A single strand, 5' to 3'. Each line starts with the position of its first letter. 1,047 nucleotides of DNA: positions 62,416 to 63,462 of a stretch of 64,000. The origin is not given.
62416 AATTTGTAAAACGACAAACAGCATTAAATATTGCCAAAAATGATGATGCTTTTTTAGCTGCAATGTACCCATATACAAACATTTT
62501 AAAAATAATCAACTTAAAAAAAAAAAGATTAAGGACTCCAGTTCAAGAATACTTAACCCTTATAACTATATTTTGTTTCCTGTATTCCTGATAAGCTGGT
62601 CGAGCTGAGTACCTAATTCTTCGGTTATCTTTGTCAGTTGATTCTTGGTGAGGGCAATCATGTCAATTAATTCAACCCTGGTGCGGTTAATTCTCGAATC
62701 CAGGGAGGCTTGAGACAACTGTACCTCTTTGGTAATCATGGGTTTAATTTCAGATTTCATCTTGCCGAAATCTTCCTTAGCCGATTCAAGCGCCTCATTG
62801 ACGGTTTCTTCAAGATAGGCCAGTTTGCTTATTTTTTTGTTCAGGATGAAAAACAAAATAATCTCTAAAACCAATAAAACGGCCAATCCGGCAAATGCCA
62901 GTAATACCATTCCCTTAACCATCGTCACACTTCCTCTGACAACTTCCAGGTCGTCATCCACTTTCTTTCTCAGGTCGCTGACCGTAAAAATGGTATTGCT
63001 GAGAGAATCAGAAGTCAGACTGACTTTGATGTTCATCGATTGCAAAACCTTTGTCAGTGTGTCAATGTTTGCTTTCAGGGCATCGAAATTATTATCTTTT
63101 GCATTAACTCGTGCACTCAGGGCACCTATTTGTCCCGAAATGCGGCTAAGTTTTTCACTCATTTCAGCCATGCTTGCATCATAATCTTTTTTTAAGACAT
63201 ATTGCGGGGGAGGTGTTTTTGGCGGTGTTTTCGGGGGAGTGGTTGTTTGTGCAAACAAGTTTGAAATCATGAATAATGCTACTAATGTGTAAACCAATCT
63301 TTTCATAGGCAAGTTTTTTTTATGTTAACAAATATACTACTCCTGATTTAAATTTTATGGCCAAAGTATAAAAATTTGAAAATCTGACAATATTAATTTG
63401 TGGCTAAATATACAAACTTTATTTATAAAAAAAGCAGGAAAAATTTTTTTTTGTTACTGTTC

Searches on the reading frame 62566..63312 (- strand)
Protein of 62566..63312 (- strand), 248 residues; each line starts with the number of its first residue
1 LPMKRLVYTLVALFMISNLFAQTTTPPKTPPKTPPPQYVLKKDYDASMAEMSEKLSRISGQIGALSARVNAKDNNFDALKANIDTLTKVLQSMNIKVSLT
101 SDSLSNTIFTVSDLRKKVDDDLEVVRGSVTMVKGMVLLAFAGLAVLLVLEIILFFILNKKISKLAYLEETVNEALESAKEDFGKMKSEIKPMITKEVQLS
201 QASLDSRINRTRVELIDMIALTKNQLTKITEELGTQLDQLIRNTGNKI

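Call 7: search_protein_families(library=pfam, proteins=[window:62566-63312:-], max_evalue=0.01)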
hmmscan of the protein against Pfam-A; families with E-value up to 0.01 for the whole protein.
window:62566-63312:- (248 aa): 6 families
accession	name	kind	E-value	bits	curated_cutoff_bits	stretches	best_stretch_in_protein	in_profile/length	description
PF24151.2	ArlX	-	7.5e-06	26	28.7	1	148-241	14-102/229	ArlX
PF01442.23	Apolipoprotein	-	0.00013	22.2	90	1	169-242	7-80/190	Apolipoprotein A1/A4/E domain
PF07889.17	DUF1664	-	0.00094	19.7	34.6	0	41-118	36-110/124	Protein of unknown function (DUF1664)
PF03961.19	FapA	-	0.003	17.6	31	0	48-123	191-261/272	Flagellar Assembly Protein A beta solenoid domain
PF01519.22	DUF16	-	0.0031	18.4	40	0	32-119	11-100/104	Protein of unknown function DUF16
PF05008.21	V-SNARE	-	0.0036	18.1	25.9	0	42-103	10-65/92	Vesicle transport v-SNARE protein N-terminus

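Call 8: search_protein_families(library=ncbifam, proteins=[window:62566-63312:-], max_evalue=10)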
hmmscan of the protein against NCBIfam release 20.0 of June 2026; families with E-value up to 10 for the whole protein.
window:62566-63312:- (248 aa): 11 families
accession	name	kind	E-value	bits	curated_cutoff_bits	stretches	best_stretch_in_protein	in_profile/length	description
NF033885.1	conj_TraP_IncI1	equivalog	5.1e-05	23.1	135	2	40-98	87-145/217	conjugal transfer protein TraP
NF038218.1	IcmG_DotF_IVB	equivalog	6.7e-05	22.7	200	2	24-105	102-183/266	type IVB secretion system protein IcmG/DotF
NF040788.1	S-lay_SlaB_Mtsph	equivalog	0.0065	15.4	700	1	46-162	308-416/416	S-layer protein SlaB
NF004469.0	PRK05800.1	equivalog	0.007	16.1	161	1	76-147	98-169/173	bifunctional adenosylcobinamide kinase/adenosylcobinamide-phosphate guanylyltransferase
TIGR02168.1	SMC_prok_B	equivalog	0.0083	13.9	567.35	1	43-240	760-958/1181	chromosome segregation protein SMC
NF011043.0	PRK14473.1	equivalog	0.022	14.7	168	1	146-239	22-115/164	F0F1 ATP synthase subunit B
NF045622.1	Npun_F5560_fam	hypoth_equivalog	0.046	13.8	125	1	36-93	37-94/156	Npun_F5560 family protein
NF011925.1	PRK15396.1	subfamily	0.076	13.3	108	1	53-84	25-56/78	major outer membrane lipoprotein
TIGR03495.1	phage_LysB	equivalog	0.11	12.8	92.75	1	49-93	36-80/135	Rz-like lysis system protein LysB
NF008209.0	PRK10972.1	equivalog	0.22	11.6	96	1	61-100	9-48/109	cell division protein ZapA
TIGR04527.1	mycoplas_twoTM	subfamily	2.7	7.6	125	1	44-121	52-129/248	MG_279/MG_280 family protein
